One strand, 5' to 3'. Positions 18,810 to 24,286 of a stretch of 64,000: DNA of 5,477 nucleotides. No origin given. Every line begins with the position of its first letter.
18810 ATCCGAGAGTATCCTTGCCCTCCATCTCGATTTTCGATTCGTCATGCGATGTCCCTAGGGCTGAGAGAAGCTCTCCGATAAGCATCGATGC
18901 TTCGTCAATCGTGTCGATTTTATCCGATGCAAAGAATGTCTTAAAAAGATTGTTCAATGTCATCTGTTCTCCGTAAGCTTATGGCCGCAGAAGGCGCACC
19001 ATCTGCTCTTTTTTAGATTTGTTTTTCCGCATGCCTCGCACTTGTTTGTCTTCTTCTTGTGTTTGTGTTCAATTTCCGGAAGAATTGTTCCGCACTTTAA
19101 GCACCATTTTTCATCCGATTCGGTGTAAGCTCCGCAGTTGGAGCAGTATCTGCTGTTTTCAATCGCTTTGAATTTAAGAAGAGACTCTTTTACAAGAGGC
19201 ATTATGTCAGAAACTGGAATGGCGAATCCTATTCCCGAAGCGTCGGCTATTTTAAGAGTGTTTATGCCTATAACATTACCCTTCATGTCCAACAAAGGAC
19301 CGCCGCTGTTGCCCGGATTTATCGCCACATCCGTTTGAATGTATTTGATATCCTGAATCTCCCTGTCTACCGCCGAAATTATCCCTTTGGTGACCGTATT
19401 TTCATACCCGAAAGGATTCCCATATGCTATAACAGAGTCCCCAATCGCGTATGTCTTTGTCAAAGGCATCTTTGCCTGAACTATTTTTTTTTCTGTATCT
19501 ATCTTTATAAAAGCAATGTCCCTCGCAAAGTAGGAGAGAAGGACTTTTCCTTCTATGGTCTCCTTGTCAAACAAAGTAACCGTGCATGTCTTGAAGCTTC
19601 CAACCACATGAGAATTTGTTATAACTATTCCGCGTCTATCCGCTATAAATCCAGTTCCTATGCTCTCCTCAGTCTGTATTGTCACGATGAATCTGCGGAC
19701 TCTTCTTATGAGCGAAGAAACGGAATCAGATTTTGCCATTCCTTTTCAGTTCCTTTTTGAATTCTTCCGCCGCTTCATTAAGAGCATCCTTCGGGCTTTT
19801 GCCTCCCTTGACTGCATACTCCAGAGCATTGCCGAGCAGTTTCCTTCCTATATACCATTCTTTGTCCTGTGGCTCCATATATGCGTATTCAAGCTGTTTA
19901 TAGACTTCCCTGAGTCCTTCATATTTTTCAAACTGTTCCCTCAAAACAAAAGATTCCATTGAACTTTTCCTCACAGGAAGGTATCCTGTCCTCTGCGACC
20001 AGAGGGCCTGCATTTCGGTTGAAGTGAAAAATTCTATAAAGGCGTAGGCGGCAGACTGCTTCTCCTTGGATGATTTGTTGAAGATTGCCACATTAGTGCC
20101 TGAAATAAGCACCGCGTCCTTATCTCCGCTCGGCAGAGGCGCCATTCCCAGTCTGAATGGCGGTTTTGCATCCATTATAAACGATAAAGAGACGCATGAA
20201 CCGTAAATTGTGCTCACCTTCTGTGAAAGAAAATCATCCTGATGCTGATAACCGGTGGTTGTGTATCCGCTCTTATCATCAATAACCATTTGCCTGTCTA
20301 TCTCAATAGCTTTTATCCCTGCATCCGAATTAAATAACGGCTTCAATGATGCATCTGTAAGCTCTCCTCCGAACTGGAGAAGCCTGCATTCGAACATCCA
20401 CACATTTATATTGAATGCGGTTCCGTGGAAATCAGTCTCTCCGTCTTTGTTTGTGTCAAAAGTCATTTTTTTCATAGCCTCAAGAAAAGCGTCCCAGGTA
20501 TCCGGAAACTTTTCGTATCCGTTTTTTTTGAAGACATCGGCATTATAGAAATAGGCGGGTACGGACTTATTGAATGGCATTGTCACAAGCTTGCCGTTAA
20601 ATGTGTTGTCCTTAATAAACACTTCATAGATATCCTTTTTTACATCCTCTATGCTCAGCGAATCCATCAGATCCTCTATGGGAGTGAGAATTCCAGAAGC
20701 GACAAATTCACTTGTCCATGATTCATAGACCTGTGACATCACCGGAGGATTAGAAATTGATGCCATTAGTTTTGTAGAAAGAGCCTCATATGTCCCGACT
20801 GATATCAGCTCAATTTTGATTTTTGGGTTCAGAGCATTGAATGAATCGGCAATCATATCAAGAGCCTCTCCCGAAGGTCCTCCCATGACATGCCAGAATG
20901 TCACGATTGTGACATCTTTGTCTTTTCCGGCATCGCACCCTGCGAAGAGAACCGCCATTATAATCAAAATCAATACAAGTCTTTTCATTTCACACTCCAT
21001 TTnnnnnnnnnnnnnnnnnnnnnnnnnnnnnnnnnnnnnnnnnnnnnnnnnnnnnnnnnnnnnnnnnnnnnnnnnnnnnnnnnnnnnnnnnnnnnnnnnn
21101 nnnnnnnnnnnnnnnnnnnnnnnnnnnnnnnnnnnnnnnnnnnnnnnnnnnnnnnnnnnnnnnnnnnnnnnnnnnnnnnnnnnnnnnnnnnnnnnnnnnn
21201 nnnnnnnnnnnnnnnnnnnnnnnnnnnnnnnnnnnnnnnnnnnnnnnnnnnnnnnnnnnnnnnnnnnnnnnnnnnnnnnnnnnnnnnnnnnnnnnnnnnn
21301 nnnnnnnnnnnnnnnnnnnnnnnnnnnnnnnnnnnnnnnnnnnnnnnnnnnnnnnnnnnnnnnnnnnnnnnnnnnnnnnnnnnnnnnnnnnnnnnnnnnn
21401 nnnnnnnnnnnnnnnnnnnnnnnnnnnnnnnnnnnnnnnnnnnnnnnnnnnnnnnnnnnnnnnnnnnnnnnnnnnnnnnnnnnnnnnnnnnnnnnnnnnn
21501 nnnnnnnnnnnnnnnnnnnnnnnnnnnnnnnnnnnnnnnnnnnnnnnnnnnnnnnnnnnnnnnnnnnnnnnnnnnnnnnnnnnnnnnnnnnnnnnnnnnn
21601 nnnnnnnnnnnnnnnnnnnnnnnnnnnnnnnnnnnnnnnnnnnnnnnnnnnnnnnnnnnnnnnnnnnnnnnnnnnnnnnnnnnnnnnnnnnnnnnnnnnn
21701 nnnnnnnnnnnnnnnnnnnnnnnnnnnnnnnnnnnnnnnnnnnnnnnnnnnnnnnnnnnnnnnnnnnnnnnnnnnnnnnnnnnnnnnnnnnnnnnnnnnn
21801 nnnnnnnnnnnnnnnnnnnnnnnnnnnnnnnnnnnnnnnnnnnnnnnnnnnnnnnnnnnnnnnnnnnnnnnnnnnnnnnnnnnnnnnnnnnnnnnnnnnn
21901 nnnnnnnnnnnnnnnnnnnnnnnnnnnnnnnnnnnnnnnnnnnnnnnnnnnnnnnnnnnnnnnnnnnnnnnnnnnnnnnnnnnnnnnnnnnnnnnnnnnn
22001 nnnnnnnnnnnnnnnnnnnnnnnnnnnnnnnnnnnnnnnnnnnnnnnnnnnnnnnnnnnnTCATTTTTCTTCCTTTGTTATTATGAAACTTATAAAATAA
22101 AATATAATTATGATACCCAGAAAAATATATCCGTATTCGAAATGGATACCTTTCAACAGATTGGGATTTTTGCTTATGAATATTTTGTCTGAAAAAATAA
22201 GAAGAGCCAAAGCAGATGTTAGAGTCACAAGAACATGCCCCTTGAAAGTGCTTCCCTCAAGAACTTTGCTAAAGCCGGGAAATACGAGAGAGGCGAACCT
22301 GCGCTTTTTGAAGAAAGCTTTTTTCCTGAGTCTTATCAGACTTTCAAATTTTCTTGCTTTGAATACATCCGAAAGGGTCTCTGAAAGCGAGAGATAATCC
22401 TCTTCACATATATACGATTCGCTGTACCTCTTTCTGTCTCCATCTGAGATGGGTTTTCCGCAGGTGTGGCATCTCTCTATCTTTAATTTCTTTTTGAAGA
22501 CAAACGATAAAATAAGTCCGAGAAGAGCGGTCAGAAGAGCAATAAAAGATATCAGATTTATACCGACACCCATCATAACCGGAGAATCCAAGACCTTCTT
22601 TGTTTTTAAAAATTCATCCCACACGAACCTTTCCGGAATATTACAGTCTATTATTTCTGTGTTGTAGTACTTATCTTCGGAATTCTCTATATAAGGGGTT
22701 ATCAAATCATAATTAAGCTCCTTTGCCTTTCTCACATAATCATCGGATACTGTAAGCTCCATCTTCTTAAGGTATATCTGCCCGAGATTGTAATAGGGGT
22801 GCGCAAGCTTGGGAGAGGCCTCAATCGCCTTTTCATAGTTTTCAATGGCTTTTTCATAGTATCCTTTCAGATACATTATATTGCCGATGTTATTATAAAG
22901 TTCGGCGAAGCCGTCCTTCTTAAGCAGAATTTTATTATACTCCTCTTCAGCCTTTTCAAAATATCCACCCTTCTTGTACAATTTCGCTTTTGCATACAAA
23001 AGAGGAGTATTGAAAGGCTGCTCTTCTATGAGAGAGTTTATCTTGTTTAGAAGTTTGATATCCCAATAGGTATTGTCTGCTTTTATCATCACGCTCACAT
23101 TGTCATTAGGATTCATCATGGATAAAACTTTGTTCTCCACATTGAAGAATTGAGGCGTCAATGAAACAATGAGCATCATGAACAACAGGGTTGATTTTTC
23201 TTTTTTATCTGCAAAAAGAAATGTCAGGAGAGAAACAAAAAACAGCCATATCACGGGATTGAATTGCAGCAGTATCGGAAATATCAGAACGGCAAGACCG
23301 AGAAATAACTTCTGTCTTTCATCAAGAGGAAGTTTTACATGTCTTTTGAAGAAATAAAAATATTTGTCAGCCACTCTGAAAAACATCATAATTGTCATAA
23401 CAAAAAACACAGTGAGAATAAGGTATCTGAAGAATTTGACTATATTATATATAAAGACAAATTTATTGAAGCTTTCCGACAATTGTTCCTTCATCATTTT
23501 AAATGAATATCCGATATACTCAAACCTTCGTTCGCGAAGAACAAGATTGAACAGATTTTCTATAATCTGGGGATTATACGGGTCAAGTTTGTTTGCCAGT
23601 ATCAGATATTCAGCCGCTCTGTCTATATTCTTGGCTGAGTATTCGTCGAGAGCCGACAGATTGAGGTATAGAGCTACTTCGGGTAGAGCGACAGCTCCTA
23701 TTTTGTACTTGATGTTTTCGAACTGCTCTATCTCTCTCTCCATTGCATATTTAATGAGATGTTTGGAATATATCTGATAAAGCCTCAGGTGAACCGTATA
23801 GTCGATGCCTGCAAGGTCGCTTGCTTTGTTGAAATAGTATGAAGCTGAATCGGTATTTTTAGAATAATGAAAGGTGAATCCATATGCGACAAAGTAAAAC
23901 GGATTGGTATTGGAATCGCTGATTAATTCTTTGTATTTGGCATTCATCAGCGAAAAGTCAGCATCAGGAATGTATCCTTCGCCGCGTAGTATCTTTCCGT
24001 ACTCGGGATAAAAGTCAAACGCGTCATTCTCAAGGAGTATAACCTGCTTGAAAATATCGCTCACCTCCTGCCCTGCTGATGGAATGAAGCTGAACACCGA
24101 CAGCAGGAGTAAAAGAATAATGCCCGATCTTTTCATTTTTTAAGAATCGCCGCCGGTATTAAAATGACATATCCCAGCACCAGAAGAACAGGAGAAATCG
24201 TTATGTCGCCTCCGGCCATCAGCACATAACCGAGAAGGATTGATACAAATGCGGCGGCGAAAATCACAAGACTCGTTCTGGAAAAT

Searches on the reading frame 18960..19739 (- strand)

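Call 22: search_protein_families(library=pfam, proteins=[window:18960-19739:-], max_evalue=0.001)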
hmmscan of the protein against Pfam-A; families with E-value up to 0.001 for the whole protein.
window:18960-19739:- (259 aa): 7 families
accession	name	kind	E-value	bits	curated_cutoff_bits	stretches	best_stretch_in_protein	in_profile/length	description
PF13365.12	Trypsin_2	-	3.3e-27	96.4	27.6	1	28-159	1-144/144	Trypsin-like peptidase domain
PF00089.32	Trypsin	-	5.7e-17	62.7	20.6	1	15-181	12-218/220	Trypsin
PF13240.11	Zn_Ribbon_1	-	7.8e-07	29.1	25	1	198-219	1-22/23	zinc-ribbon domain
PF17032.10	Zn_ribbon_15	-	3.4e-06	28.2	28.9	0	193-217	49-73/73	zinc-ribbon family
PF12773.13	DZR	-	3.6e-06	27.5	27.3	1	199-252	1-45/45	Double zinc ribbon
PF13248.11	Zn_ribbon_3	-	8.7e-05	22.3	27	0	197-218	3-24/26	zinc-ribbon domain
PF09297.16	Zn_ribbon_NUD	-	0.00051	20.1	24.8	0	195-216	2-24/32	NADH pyrophosphatase zinc ribbon domain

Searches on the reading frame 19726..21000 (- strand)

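Call 22: search_protein_families(library=pfam, proteins=[window:19726-21000:-], max_evalue=0.001)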
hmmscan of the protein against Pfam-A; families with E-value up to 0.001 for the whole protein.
window:19726-21000:- (424 aa): 3 families
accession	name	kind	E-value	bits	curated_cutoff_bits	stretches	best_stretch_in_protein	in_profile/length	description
PF13416.11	SBP_bac_8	-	1.4e-39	137.1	27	1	50-349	2-267/279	Bacterial extracellular solute-binding protein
PF01547.30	SBP_bac_1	-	5.7e-30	105.8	26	1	44-332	7-307/307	Bacterial extracellular solute-binding protein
PF13343.11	SBP_bac_6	-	0.00028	20.9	24.6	0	309-346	188-222/245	Bacterial extracellular solute-binding protein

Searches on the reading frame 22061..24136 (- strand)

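Call 22: search_protein_families(library=pfam, proteins=[window:22061-24136:-], max_evalue=0.001)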
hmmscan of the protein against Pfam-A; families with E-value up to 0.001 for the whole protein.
window:22061-24136:- (691 aa): 10 families
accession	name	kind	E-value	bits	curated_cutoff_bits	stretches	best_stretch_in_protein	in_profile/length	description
PF13181.12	TPR_8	-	1e-10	41.3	25.7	1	411-443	1-33/34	Tetratricopeptide repeat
PF13414.12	TPR_11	-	2.3e-10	40.4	26.8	1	418-458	1-41/42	TPR repeat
PF07719.23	TPR_2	-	3.2e-10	39.7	27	1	411-443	1-33/34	Tetratricopeptide repeat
PF14559.12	TPR_19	-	6.8e-07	30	25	0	427-457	7-37/68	Tetratricopeptide repeat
PF13431.12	TPR_17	-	2.1e-06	28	24.4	0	434-458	2-26/34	Tetratricopeptide repeat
PF13428.12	TPR_14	-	4.2e-06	27.4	23.5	0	416-454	6-44/44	Tetratricopeptide repeat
PF13424.12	TPR_12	-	1.9e-05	25.2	30.1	1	411-457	3-57/77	Tetratricopeptide repeat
PF00515.34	TPR_1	-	0.00011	22.2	27.8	1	411-443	1-33/34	Tetratricopeptide repeat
PF24575.1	TPR_Slam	-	0.00044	21.1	35.2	0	420-457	56-93/104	Surface lipoprotein assembly modifier, N-terminal TPR repeats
PF12569.14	NatA_aux_su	-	0.00044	19.8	33.3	0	426-475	207-256/515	N-terminal acetyltransferase A, auxiliary subunit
